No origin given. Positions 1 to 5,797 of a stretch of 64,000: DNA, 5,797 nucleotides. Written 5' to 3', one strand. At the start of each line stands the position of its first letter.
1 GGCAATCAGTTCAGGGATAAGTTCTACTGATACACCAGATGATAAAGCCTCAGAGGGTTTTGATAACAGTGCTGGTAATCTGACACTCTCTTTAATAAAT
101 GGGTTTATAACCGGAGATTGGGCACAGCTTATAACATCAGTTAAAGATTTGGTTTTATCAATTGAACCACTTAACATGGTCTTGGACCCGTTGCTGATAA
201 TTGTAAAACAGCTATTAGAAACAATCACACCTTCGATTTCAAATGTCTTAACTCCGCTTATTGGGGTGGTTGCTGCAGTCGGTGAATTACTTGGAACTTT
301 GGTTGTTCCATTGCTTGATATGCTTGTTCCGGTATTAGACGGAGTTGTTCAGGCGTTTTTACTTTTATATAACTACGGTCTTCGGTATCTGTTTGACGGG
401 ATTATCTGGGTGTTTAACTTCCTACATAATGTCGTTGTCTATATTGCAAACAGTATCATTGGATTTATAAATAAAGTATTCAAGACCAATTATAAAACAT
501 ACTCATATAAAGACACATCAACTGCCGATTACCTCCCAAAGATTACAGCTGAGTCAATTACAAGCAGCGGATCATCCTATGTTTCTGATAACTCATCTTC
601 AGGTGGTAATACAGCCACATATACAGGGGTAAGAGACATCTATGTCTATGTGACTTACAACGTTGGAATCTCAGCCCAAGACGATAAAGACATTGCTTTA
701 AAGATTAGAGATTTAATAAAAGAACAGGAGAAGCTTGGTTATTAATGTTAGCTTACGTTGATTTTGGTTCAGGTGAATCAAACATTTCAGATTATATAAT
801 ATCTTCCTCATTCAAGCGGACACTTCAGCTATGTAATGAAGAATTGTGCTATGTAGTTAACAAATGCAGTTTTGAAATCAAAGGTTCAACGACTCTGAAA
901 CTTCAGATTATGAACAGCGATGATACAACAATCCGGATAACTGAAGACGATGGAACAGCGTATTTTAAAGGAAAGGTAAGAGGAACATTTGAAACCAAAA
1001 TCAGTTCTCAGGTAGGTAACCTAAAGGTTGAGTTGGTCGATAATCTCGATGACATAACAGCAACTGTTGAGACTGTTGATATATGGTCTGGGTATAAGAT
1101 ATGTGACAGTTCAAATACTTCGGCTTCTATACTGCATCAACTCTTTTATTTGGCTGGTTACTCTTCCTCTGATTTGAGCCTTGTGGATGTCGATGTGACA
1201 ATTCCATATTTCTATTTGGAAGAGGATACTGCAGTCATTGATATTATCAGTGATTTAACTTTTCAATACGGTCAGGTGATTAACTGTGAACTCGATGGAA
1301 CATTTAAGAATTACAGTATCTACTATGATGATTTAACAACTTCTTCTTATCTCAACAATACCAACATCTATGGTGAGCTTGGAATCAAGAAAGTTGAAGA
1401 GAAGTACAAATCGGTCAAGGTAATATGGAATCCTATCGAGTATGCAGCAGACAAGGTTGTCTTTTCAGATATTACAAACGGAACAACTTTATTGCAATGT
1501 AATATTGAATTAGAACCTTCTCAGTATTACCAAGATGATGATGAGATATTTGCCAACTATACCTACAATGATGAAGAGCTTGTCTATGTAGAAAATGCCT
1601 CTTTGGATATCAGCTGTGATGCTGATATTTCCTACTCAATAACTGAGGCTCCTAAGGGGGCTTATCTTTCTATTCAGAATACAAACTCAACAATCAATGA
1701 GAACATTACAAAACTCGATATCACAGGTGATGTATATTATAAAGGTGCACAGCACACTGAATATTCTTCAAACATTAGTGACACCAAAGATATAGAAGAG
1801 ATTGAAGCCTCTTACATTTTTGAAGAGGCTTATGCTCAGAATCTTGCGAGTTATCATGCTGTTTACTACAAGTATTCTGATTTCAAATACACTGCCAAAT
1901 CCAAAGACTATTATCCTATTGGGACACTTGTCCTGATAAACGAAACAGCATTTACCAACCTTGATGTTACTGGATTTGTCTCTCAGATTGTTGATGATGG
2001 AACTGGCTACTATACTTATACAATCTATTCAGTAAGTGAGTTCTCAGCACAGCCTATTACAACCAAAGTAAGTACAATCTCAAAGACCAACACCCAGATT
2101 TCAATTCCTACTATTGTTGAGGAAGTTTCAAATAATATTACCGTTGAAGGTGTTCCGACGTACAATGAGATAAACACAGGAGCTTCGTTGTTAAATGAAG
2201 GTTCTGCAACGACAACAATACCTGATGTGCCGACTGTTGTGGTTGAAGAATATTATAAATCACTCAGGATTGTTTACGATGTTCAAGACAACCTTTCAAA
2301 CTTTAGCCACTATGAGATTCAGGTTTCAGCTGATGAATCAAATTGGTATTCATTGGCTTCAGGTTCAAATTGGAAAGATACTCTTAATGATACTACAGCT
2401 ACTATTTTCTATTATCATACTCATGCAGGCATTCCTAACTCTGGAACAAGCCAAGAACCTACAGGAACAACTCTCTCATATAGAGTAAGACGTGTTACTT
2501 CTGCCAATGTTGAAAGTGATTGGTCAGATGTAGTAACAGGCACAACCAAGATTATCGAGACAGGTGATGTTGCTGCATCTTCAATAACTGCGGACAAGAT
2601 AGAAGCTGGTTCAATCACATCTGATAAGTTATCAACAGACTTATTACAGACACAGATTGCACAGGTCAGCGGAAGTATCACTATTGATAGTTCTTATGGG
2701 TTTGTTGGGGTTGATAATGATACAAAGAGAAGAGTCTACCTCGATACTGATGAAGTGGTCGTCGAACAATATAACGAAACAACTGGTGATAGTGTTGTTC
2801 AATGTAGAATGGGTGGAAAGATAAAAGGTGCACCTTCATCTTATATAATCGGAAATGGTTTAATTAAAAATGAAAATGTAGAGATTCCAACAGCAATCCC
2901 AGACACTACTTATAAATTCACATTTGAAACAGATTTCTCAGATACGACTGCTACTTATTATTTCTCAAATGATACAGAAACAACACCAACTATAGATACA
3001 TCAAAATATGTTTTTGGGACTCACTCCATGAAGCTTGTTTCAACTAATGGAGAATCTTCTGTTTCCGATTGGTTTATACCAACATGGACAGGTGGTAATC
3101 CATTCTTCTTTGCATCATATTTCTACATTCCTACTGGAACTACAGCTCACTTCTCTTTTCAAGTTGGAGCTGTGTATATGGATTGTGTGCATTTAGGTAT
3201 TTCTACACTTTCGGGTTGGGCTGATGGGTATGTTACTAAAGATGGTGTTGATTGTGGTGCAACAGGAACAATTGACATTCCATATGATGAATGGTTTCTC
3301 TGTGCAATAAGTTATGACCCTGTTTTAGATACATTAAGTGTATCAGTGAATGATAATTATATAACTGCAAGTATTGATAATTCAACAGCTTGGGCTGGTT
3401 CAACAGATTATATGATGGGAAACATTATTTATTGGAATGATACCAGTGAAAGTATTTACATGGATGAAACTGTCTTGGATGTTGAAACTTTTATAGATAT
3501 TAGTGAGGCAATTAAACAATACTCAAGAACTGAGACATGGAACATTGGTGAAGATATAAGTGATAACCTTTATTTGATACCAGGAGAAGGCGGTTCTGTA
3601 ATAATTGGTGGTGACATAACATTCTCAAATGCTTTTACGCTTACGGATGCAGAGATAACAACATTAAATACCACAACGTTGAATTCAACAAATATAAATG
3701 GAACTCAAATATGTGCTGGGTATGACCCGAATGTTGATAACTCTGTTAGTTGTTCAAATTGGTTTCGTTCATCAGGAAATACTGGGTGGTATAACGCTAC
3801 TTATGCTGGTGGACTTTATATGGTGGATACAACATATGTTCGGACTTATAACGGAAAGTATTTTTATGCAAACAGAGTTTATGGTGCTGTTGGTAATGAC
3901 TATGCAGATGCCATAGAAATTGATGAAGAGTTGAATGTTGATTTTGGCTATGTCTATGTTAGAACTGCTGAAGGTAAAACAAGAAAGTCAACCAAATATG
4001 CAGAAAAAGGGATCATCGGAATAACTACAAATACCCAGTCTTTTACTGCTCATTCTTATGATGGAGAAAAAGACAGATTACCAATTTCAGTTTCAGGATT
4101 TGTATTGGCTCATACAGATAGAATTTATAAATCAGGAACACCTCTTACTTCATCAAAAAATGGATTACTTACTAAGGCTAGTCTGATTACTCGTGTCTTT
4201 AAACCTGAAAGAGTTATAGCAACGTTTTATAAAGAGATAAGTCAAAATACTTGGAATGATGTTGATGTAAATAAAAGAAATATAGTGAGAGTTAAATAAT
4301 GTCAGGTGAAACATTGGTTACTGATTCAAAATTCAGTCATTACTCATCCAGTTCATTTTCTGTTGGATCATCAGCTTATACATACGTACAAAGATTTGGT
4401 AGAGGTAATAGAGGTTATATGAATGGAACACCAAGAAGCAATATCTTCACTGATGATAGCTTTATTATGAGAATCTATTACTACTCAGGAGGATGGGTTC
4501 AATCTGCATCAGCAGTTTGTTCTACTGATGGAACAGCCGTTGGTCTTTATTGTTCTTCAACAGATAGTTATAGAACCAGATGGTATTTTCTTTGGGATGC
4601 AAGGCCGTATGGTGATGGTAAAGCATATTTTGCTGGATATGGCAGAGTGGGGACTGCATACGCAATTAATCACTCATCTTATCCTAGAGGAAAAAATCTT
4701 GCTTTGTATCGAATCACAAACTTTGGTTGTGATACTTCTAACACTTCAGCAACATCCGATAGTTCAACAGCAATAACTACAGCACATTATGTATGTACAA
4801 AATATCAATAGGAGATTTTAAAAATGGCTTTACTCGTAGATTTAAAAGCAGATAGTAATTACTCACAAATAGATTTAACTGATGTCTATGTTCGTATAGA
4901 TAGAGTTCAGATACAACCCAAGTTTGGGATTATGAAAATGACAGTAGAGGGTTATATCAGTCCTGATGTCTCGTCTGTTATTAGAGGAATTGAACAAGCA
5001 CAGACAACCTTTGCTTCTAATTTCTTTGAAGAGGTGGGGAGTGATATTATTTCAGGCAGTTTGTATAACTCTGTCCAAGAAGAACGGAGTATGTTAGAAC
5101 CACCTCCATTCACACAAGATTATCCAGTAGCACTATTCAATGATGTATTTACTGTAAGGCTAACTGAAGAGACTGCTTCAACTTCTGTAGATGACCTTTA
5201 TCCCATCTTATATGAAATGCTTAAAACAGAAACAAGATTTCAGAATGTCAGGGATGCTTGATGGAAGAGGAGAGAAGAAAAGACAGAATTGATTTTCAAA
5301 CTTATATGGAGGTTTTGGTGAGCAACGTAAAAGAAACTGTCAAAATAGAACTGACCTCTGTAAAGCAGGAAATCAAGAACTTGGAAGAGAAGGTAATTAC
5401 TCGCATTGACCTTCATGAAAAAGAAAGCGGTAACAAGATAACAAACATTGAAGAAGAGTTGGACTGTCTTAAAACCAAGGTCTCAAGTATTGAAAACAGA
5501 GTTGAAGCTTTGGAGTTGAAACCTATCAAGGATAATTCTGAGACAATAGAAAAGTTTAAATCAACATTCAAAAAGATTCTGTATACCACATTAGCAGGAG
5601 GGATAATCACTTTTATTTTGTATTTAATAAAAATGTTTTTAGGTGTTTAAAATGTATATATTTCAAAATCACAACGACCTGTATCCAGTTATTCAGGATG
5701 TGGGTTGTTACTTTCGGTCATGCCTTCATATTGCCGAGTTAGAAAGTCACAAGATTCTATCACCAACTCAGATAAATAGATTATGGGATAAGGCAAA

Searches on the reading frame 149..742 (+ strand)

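Call 48: search_protein_families(library=phrogs, proteins=[window:149-742:+], max_evalue=0.01)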
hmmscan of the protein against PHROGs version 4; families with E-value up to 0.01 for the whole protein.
window:149-742:+ (198 aa): 4 families
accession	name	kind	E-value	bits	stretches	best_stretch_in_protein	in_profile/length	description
phrog_36688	-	tail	1.8e-07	30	1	7-105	1400-1505/1600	tail length tape measure protein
phrog_58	-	tail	0.0019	17.6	1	19-149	743-864/1544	tail length tape measure protein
phrog_1068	-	tail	0.0064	16.2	1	29-120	429-526/706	tail length tape measure protein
phrog_305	-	tail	0.0079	15.8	0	12-75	403-477/1001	tail length tape measure protein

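Call 90: search_protein_families(library=pfam, proteins=[window:149-742:+], max_evalue=0.01)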
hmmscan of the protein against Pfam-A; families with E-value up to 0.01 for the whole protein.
window:149-742:+ (198 aa): 0 families

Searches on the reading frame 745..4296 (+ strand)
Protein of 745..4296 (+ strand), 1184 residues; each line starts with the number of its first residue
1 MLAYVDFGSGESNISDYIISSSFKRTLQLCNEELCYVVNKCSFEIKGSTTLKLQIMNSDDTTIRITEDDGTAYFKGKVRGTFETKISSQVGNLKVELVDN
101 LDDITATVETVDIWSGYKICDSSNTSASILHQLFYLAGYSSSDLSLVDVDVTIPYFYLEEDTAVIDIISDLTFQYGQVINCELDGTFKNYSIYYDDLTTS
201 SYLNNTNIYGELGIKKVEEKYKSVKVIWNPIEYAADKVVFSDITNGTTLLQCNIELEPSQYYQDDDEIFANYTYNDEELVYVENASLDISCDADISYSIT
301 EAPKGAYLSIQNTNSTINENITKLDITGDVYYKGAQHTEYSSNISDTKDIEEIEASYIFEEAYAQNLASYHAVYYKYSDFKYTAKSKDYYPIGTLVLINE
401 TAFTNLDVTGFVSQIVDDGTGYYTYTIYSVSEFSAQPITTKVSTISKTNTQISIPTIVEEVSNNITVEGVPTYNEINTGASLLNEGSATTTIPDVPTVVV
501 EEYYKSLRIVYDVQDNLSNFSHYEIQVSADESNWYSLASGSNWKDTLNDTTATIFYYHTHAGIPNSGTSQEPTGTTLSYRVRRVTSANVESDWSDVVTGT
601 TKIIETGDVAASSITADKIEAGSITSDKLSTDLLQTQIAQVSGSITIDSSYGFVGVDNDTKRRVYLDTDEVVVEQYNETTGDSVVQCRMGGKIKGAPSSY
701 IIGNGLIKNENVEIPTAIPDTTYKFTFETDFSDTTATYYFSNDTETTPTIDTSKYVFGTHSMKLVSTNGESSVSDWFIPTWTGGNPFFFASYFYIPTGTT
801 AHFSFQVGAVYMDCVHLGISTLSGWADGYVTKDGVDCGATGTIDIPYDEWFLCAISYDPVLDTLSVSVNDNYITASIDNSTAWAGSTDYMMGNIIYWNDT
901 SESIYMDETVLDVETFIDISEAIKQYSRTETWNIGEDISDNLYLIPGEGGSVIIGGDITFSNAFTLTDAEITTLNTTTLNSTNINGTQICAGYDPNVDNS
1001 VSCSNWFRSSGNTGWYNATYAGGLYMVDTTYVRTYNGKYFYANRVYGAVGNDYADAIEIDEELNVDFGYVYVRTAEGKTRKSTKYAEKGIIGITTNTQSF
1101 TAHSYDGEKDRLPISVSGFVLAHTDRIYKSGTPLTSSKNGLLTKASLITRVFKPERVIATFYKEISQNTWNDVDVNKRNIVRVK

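Call 48: search_protein_families(library=phrogs, proteins=[window:745-4296:+], max_evalue=0.01)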
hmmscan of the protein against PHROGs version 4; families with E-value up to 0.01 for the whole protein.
window:745-4296:+ (1184 aa): 0 families

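Call 77: find_encoding_contigs(protein=window:745-4296:+, flank=10000, max_places=3)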
Protein window:745-4296:+ (1184 aa): no gene with exactly this product is on record in the collection.

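Call 90: search_protein_families(library=pfam, proteins=[window:745-4296:+], max_evalue=0.01)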
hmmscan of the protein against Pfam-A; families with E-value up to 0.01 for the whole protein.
window:745-4296:+ (1184 aa): 1 family
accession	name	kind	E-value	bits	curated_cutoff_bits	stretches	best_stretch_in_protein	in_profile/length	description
PF04917.17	Shufflon_N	-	4.5e-05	23.5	27.5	1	988-1042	222-271/324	Bacterial shufflon protein, N-terminal constant region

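Call 91: search_dna_similar(query=window:745-4296:+, collection=phages, mode=protein, max_evalue=0.00001, max_rows=10)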
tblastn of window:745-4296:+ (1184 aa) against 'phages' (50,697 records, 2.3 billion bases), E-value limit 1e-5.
Records with a match: 21; places in all: 21; records where one place covers at least 80% of the query: 0.
Best place of each record, by identity: 60-80% 3; <60% 18.
By first word of the organism name: Aeromonas 13; Nitratiruptor 2; Xanthomonas 2; Shewanella 2; Bacteriophage 1; Pseudomonas 1.
By host as written in the record: - 4; Aeromonas hydrophila 4; Aeromonas hydrophila BIOTECH 10089 3; Aeromonas salmonicida 3; Aeromonas salmonicida subsp. salmonicida 2; Nitratiruptor sp. YY08-13 1; Nitratiruptor sp. YY08-26 1; Xanthomonas citri 306 1; and 2 more.
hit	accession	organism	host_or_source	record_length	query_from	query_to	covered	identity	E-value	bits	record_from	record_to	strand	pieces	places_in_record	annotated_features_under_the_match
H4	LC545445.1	Nitratiruptor phage NrS-4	Nitratiruptor sp. YY08-13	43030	988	1050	5%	66.7%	1e-16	92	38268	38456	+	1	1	phage tail fiber protein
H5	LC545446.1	Nitratiruptor phage NrS-5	Nitratiruptor sp. YY08-26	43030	988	1050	5%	66.7%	1e-16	92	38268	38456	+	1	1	phage tail fiber protein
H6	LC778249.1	Aeromonas phage phiWae14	urban sewage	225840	993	1076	7%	45.2%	2e-11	75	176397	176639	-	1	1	hypothetical protein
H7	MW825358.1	Xanthomonas phage vB_XciM_LucasX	Xanthomonas citri 306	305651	988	1042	5%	61.8%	2e-10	72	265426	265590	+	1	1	hypothetical protein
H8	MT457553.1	Shewanella phage Thanatos-2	water from a small stream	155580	988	1058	6%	46.5%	2e-9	69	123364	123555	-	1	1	tail fiber protein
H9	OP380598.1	Aeromonas phage avDM14-QBC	Aeromonas hydrophila BIOTECH 10089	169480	1003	1068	6%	45.5%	3e-6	58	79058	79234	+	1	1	long-tail fiber protein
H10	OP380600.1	Aeromonas phage avDM7-IJDJ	Aeromonas hydrophila BIOTECH 10089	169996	1003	1068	6%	45.5%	3e-6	58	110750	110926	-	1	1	long-tail fiber protein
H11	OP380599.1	Aeromonas phage avDM10-HWA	Aeromonas hydrophila BIOTECH 10089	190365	1003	1068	6%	45.5%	3e-6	58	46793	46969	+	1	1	long-tail fiber protein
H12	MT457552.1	Shewanella phage Thanatos-1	water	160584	988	1040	4%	56.6%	1e-9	69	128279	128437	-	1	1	tail fibers protein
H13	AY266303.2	Aeromonas phage Aeh1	Aeromonas hydrophila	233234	993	1076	7%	35.7%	6e-6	57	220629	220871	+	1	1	hypothetical protein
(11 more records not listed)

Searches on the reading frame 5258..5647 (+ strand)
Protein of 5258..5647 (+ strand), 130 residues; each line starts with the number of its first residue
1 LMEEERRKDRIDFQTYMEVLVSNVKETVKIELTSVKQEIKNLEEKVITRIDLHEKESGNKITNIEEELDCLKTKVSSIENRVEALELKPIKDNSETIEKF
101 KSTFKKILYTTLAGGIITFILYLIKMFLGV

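Call 48: search_protein_families(library=phrogs, proteins=[window:5258-5647:+], max_evalue=0.01)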
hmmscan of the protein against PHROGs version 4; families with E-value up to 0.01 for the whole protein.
window:5258-5647:+ (130 aa): 3 families
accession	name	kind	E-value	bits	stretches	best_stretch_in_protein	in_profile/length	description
phrog_5211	-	unknown function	0.00074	20.8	1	32-114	10-83/112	-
phrog_18362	-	unknown function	0.005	18.1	1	20-87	20-84/119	-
phrog_5553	-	unknown function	0.0094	17.2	0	32-101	9-77/114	-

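Call 90: search_protein_families(library=pfam, proteins=[window:5258-5647:+], max_evalue=0.01)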
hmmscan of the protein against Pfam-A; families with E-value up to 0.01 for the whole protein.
window:5258-5647:+ (130 aa): 2 families
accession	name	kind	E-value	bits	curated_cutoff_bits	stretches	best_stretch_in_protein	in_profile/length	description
PF10779.14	XhlA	-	2.3e-07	31.3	34.7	1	60-124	5-67/67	Haemolysin XhlA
PF10267.14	Tmemb_cc2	-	0.0081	15.8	32.8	1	15-85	265-328/397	Predicted transmembrane and coiled-coil 2 protein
